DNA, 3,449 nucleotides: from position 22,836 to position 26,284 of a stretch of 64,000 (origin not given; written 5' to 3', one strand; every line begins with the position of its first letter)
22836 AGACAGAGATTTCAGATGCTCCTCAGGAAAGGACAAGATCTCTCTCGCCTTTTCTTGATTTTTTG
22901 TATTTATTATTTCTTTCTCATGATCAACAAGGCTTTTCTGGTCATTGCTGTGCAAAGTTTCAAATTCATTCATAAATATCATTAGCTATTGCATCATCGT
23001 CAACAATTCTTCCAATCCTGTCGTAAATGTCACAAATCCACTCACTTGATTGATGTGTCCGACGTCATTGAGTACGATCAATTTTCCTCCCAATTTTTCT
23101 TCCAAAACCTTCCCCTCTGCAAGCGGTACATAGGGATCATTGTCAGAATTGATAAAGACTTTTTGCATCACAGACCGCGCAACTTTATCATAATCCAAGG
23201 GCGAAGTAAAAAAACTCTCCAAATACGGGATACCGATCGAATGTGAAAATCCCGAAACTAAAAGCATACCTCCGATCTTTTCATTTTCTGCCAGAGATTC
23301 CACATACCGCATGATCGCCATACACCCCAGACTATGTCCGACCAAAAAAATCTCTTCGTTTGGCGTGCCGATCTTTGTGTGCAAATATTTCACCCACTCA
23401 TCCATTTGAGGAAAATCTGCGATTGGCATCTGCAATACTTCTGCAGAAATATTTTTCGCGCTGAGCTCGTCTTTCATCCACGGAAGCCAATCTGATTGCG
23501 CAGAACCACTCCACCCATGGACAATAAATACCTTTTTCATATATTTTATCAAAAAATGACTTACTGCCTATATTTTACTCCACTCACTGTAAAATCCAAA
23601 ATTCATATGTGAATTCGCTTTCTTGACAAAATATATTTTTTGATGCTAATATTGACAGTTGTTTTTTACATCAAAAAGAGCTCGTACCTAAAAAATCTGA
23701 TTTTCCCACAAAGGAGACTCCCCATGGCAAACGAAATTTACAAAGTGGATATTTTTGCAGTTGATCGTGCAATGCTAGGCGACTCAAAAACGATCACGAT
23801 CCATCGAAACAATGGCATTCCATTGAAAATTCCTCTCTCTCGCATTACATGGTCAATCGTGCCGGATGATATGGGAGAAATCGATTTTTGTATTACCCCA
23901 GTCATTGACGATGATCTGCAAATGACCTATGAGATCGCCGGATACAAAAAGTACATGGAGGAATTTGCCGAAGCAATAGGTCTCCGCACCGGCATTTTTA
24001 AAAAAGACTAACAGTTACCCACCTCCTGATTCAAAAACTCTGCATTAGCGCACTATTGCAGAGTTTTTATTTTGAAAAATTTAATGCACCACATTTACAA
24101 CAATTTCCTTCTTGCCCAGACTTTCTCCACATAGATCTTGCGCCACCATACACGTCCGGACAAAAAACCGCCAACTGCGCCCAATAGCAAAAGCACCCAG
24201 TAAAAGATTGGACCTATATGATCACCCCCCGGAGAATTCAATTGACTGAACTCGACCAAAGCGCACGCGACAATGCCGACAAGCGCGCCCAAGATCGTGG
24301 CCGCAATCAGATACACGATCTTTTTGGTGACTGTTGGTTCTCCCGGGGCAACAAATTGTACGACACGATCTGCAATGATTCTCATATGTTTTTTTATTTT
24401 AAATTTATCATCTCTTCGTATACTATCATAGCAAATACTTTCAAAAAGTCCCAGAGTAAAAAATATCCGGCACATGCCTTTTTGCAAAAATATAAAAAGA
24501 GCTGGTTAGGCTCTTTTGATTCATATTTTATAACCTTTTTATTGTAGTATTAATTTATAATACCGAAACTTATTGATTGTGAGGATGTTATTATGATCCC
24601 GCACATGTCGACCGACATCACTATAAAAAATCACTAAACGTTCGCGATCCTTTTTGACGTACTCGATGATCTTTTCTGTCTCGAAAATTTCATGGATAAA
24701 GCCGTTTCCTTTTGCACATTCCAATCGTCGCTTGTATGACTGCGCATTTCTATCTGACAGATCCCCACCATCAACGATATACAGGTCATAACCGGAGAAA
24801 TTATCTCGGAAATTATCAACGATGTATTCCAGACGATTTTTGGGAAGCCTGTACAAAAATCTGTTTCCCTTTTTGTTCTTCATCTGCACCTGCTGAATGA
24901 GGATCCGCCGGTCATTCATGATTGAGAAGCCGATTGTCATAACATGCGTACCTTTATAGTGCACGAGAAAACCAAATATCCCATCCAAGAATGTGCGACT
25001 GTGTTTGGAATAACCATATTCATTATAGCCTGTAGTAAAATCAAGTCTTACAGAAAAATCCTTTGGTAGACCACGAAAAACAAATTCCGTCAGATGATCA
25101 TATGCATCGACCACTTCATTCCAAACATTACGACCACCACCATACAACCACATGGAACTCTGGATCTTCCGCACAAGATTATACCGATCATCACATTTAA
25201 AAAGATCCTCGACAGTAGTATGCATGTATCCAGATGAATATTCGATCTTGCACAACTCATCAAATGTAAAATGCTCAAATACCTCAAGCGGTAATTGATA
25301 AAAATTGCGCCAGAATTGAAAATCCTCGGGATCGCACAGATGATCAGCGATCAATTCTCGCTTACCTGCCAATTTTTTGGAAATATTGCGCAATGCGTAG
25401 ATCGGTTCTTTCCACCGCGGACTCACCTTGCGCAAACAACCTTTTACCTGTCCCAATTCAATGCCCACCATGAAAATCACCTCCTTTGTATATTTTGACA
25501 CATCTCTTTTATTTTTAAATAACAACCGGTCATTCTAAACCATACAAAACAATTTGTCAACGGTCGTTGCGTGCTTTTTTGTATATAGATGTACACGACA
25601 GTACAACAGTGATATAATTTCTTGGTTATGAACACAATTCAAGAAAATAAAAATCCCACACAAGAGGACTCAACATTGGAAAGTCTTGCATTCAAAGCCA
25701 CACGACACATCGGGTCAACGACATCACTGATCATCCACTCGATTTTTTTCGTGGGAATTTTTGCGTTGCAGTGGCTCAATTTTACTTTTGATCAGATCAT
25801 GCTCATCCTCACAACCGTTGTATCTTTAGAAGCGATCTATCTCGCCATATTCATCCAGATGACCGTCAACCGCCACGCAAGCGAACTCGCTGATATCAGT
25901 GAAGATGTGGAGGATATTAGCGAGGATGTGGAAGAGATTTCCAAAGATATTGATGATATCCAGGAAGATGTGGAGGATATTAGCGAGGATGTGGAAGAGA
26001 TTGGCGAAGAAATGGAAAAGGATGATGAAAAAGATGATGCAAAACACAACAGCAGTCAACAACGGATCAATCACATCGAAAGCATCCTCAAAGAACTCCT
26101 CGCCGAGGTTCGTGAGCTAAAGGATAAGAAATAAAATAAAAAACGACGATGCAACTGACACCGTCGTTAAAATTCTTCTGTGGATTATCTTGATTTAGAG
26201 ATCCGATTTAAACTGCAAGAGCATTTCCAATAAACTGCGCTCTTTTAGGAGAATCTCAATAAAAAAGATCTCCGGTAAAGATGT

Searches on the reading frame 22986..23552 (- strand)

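Call 93: search_protein_families(library=pfam, proteins=[window:22986-23552:-], max_evalue=0.001)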
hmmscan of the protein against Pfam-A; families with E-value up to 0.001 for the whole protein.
window:22986-23552:- (188 aa): 4 families
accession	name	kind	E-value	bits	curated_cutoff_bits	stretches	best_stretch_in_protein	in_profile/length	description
PF06821.19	Ser_hydrolase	-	1.1e-31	110.5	22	1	9-182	2-169/172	Serine hydrolase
PF00561.26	Abhydrolase_1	-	9.3e-08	32.5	25.8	1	45-101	48-102/245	alpha/beta hydrolase fold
PF08538.16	DUF1749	-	3.8e-06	26.7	24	1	46-101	83-142/299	Protein of unknown function (DUF1749)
PF12697.13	Abhydrolase_6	-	1.8e-05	25.9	26.3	0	10-104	3-94/217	Alpha/beta hydrolase family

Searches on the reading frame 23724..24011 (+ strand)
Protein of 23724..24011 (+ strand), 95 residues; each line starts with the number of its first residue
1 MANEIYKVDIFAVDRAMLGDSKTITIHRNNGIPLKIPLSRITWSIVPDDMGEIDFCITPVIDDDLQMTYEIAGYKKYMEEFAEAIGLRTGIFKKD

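Call 77: search_protein_families(library=pfam, proteins=[window:23724-24011:+], max_evalue=10)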
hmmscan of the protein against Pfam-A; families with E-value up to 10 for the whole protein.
window:23724-24011:+ (95 aa): 0 families

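Call 109: search_dna_similar(query=window:23724-24011:+, collection=plasmids, mode=protein, max_evalue=1)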
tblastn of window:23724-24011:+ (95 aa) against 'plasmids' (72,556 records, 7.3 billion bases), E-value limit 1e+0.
No match.

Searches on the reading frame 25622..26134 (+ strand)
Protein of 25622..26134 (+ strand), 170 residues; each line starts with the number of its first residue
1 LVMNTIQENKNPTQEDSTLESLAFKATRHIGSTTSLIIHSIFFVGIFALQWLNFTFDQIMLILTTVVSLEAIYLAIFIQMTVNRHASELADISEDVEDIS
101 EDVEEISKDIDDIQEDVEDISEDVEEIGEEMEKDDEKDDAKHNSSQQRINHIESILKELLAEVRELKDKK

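Call 93: search_protein_families(library=pfam, proteins=[window:25622-26134:+], max_evalue=0.001)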
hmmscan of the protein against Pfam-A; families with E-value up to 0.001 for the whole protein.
window:25622-26134:+ (170 aa): 4 families
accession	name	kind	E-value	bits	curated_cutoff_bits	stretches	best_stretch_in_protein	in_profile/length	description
PF06210.16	DUF1003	-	7.3e-06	26.5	27.4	1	31-126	2-98/103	Protein of unknown function (DUF1003)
PF06103.16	DUF948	-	2.9e-05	24.6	37.2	1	72-126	11-65/89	Bacterial protein of unknown function (DUF948)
PF04728.18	LPP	-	0.00044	21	29.1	0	91-123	4-36/53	Lipoprotein leucine-zipper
PF06009.19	Laminin_II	-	0.00052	20.5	33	1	89-166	5-78/138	Laminin Domain II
